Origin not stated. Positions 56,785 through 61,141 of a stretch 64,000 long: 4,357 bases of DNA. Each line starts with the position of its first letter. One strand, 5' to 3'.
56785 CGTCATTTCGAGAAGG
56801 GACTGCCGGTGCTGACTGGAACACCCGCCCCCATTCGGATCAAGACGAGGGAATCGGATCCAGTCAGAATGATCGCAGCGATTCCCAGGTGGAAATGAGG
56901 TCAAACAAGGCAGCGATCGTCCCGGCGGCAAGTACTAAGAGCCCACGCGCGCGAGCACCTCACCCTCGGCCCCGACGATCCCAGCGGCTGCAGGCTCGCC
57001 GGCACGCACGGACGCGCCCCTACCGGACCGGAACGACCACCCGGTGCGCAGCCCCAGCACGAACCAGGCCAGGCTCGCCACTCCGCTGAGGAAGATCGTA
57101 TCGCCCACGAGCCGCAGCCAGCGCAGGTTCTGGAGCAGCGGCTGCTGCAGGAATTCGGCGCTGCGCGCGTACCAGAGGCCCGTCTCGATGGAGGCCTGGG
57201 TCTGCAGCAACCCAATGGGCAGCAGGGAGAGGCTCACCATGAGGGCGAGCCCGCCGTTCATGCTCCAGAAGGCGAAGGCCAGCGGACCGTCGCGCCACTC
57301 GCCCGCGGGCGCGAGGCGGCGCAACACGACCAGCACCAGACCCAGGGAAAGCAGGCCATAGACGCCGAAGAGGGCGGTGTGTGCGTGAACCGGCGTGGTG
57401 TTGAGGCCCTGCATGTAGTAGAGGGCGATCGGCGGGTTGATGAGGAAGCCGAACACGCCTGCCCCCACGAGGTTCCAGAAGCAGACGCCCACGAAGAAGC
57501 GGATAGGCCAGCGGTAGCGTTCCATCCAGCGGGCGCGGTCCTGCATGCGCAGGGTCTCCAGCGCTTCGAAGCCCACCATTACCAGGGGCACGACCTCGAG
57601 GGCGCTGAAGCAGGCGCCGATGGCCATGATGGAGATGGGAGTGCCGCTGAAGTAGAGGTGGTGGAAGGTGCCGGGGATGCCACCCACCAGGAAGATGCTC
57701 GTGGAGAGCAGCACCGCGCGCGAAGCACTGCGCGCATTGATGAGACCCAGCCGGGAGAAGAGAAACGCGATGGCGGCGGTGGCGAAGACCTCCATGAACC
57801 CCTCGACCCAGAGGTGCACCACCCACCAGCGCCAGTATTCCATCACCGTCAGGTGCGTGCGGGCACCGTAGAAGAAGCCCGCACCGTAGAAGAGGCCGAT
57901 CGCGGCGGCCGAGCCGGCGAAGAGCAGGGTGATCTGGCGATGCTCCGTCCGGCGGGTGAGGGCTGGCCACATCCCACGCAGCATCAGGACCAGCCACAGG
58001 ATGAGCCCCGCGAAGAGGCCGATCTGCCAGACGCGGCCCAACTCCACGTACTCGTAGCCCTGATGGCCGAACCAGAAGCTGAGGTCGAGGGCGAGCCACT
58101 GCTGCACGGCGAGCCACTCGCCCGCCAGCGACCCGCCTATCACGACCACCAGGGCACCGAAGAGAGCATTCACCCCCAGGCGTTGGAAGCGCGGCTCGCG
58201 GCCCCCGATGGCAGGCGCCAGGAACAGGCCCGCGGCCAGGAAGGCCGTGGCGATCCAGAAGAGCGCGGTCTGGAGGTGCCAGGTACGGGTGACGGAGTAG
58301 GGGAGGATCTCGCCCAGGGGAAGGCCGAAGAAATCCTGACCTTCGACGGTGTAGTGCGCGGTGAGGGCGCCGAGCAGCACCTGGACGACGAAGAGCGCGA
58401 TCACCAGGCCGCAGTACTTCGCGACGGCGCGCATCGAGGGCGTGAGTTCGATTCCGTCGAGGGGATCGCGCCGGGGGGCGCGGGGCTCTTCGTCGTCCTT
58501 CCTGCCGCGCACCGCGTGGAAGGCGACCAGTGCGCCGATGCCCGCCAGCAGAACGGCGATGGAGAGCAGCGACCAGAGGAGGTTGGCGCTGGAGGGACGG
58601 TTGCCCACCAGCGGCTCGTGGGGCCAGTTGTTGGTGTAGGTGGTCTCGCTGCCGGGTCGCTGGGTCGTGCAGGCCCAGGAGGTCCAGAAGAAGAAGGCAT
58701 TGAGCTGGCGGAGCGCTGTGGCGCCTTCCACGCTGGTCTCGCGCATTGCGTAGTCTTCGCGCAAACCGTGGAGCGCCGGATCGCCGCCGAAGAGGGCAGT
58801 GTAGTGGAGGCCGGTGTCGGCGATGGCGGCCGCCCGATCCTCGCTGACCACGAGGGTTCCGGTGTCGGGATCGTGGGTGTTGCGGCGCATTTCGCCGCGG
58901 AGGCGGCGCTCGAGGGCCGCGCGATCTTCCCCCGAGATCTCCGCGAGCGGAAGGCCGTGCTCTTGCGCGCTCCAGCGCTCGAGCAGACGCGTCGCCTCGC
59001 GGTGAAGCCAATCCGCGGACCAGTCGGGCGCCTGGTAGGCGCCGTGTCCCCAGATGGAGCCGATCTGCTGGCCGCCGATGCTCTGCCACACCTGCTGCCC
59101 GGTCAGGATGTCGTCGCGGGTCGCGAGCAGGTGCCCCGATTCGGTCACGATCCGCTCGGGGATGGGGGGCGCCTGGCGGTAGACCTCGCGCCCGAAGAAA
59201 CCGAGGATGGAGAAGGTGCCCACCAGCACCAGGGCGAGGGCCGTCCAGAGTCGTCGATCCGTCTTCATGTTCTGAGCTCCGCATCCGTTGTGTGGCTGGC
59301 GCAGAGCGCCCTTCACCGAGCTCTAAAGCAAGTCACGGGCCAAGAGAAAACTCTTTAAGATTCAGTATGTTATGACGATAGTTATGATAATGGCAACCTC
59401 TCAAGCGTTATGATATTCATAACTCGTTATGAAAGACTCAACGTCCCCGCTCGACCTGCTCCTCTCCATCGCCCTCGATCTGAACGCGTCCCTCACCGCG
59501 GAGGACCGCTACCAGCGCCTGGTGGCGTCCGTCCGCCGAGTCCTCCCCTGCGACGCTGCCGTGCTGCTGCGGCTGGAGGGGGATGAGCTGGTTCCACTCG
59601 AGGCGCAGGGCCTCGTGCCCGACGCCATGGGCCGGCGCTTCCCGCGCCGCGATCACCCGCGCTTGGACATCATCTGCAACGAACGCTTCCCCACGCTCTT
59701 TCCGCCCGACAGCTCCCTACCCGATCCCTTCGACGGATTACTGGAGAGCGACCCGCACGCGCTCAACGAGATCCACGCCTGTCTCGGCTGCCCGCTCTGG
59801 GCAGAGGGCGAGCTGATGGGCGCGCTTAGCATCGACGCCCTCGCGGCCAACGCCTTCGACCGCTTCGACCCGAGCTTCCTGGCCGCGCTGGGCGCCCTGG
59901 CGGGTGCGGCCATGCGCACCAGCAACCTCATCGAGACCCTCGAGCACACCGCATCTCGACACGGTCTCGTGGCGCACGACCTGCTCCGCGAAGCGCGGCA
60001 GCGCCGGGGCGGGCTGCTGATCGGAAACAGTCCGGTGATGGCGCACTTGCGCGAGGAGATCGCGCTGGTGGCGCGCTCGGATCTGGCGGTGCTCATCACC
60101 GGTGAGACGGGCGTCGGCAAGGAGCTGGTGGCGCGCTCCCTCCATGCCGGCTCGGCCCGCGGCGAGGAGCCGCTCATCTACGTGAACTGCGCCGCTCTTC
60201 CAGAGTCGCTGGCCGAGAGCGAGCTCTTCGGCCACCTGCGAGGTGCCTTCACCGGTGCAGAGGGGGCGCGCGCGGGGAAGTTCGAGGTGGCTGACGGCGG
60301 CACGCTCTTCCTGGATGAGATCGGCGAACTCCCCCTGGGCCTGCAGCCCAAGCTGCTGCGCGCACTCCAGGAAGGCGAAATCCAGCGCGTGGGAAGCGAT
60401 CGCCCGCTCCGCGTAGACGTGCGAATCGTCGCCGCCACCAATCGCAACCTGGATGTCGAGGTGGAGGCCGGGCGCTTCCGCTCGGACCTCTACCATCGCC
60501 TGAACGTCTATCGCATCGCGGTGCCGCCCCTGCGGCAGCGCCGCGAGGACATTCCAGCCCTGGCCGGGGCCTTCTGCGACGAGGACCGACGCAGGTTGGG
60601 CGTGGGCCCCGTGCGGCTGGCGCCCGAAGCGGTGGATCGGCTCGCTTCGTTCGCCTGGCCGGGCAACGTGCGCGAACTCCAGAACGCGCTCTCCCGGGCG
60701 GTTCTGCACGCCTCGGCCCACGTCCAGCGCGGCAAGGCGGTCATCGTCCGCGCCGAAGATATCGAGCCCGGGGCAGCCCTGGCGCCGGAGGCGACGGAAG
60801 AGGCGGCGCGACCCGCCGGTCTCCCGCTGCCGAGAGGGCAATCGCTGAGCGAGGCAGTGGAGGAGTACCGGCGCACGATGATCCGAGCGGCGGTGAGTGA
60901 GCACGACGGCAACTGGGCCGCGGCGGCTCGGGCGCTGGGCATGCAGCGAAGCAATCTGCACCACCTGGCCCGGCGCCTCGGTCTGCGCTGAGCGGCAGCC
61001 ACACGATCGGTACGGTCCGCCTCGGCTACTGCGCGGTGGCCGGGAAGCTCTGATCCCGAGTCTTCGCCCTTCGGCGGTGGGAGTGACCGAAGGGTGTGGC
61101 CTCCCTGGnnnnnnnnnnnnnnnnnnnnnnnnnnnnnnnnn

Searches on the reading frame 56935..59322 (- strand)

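Call 38: search_protein_families(library=pfam, proteins=[window:56935-59322:-], max_evalue=0.00001)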
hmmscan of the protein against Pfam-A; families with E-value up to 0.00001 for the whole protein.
window:56935-59322:- (795 aa): 2 families
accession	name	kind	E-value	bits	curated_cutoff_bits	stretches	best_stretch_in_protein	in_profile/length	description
PF22085.1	NorB_cytochrome_c-like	-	5.1e-69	232.7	29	1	55-235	1-181/181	Nitric oxide reductase subunit B, cytochrome c-like domain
PF00115.25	COX1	-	1.2e-60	206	34.8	1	299-743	2-436/436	Cytochrome C and Quinol oxidase polypeptide I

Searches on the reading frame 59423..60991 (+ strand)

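Call 38: search_protein_families(library=pfam, proteins=[window:59423-60991:+], max_evalue=0.00001)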
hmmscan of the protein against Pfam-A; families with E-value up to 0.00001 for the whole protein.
window:59423-60991:+ (522 aa): 5 families
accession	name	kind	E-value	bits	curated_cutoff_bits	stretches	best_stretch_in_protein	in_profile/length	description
PF00158.32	Sigma54_activat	-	3.6e-69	232.2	20.2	1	199-365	1-167/168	Sigma-54 interaction domain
PF14532.12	Sigma54_activ_2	-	1.8e-22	80.5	25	1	200-370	1-138/138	Sigma-54 interaction domain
PF25601.1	AAA_lid_14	-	1.1e-16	60.8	27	1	371-433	1-63/87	AAA+ ATPase lid domain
PF01590.32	GAF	-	1.8e-11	45.2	22.4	1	27-163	3-132/133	GAF domain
PF07728.20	AAA_5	-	1.5e-07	31.9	22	1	223-343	2-125/139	AAA domain (dynein-related subfamily)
